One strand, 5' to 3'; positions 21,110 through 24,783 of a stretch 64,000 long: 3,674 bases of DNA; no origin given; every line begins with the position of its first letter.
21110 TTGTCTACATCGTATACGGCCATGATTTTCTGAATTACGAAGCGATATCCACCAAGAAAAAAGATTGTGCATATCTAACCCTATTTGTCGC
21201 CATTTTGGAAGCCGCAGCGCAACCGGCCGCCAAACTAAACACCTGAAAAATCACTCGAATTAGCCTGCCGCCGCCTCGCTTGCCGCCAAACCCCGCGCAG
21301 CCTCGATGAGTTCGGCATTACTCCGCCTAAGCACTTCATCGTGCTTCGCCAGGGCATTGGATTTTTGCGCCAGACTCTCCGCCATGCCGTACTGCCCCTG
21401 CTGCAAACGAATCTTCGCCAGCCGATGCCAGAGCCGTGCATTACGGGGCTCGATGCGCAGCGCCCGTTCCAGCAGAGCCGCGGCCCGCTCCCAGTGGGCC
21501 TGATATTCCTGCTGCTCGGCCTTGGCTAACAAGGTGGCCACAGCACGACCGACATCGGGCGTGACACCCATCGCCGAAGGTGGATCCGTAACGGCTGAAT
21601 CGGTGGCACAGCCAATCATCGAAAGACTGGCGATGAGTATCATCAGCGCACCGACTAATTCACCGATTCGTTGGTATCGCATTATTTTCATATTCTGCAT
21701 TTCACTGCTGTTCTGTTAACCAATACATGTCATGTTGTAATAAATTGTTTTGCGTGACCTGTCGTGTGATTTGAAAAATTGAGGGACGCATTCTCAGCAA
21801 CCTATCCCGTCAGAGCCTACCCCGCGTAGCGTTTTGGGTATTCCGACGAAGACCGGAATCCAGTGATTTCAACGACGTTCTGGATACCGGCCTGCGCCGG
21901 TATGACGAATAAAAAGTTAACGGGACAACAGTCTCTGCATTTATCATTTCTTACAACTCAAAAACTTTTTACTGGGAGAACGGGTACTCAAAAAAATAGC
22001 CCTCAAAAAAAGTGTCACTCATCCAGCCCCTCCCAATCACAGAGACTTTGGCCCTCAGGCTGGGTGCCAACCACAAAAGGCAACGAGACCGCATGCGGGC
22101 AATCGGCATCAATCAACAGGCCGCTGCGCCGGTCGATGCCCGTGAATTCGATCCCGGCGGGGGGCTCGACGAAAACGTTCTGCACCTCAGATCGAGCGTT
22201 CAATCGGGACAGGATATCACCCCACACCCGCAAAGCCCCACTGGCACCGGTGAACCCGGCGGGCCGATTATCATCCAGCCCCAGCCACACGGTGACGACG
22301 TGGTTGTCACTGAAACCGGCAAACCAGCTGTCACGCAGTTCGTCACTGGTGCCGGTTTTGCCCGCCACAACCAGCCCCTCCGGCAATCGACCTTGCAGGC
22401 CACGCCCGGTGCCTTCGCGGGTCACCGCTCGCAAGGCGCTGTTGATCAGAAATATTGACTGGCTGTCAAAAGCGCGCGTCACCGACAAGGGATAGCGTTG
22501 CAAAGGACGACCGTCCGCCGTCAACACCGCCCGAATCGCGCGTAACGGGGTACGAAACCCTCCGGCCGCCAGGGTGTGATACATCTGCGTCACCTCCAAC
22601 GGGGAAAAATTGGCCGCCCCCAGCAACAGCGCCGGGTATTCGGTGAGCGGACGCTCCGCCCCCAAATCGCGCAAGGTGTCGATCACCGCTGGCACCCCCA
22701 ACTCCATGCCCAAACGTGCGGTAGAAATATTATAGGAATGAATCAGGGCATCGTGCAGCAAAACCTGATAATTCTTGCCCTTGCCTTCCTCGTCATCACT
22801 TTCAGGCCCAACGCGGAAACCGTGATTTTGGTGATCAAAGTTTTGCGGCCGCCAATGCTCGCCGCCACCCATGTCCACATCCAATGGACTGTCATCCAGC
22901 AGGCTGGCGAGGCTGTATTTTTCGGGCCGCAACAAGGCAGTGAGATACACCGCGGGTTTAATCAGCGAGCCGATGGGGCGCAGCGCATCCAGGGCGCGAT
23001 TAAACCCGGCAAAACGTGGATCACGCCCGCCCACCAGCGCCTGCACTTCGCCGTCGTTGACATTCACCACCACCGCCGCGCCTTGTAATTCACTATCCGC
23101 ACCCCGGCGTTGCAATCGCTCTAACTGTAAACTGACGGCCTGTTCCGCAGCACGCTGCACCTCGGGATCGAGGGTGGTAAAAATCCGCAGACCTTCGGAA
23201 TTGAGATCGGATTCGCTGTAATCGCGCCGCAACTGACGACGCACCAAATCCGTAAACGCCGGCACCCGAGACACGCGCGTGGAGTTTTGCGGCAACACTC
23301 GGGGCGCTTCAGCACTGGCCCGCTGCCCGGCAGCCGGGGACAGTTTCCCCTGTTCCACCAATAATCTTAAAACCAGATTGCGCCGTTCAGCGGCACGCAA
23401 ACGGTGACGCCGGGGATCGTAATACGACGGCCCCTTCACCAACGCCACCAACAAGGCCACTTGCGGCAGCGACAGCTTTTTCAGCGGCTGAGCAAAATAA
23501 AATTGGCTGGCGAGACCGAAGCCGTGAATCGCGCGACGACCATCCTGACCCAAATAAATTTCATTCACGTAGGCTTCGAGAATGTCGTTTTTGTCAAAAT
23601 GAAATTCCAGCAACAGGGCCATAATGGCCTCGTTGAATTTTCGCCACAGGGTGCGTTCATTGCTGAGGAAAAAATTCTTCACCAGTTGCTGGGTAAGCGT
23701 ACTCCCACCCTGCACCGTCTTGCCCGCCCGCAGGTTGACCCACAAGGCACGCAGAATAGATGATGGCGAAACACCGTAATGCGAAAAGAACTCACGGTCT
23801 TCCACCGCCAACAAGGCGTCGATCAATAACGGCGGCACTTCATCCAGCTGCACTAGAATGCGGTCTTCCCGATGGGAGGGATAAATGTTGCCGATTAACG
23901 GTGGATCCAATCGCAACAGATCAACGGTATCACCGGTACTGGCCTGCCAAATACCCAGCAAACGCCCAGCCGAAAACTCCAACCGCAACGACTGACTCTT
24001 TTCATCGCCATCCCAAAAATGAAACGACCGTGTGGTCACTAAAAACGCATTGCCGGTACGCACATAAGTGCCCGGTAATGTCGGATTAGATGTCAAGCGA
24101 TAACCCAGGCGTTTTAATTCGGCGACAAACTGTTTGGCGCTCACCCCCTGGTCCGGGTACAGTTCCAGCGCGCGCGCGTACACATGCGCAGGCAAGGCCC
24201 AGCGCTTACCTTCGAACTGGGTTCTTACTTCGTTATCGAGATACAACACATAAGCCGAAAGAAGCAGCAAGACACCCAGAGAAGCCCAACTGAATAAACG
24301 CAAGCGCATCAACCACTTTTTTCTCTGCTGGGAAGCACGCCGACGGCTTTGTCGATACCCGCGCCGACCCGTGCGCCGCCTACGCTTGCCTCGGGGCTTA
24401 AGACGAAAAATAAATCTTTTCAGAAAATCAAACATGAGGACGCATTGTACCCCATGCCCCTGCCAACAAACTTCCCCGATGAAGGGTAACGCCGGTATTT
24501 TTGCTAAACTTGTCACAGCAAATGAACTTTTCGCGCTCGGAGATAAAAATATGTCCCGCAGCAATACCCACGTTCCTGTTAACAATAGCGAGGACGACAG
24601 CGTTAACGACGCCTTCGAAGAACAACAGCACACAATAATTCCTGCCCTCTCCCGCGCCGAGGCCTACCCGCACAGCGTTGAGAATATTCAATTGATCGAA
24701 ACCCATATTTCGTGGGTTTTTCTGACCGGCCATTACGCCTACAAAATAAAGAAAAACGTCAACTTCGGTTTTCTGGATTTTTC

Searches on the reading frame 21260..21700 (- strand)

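Call 23: search_protein_families(library=pfam, proteins=[window:21260-21700:-])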
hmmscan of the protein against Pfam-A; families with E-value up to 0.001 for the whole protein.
window:21260-21700:- (146 aa): 7 families
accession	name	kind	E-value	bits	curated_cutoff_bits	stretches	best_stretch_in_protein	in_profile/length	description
PF14559.12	TPR_19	-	2.6e-06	28.1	25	1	70-115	7-52/68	Tetratricopeptide repeat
PF13431.12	TPR_17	-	2.7e-06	27.6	24.4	1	76-108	1-33/34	Tetratricopeptide repeat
PF07719.23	TPR_2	-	6.4e-06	26.3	27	0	88-119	1-32/34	Tetratricopeptide repeat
PF13428.12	TPR_14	-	7.6e-05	23.5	23.5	1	55-97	2-44/44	Tetratricopeptide repeat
PF13176.12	TPR_7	-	0.00019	21.7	27.9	0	91-121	2-32/36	Tetratricopeptide repeat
PF13414.12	TPR_11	-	0.00022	21.3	26.8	1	70-102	10-42/42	TPR repeat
PF13371.12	TPR_9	-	0.00043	20.7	35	1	68-107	9-48/73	Tetratricopeptide repeat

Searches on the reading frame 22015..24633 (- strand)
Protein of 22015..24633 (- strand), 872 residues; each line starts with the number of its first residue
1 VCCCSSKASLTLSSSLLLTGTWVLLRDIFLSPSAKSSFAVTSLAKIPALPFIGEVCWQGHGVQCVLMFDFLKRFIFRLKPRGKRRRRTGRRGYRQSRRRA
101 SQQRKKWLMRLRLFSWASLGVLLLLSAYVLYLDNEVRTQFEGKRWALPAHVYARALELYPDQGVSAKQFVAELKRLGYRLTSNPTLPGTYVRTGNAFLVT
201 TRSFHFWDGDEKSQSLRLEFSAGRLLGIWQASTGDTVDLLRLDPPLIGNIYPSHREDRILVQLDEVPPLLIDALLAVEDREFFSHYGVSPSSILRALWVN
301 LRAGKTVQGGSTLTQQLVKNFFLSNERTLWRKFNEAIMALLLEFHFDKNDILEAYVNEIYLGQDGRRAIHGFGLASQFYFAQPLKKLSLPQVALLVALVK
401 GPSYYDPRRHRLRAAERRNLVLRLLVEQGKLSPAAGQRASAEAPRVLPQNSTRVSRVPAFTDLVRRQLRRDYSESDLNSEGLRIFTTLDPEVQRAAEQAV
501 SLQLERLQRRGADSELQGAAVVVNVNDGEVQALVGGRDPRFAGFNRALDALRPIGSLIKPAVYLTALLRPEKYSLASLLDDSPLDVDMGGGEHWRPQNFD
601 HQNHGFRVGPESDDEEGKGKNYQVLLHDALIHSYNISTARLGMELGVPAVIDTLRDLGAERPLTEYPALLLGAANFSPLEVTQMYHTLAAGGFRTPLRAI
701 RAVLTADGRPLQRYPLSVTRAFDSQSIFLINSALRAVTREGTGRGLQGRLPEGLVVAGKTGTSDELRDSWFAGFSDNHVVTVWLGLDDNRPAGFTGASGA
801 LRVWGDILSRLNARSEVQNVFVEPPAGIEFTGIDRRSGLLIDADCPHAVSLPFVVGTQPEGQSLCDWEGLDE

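Call 23: search_protein_families(library=pfam, proteins=[window:22015-24633:-])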
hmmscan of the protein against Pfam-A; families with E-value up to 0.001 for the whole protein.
window:22015-24633:- (872 aa): 3 families
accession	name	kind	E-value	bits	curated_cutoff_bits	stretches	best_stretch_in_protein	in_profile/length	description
PF00912.28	Transgly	-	5e-59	199.1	27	1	253-424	9-176/178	Transglycosylase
PF14814.11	UB2H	-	6.3e-25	87.5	27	1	158-242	1-85/85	Bifunctional transglycosylase second domain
PF00905.27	Transpeptidase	-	8.3e-16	58.5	22.1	1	518-792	1-283/299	Penicillin binding protein transpeptidase domain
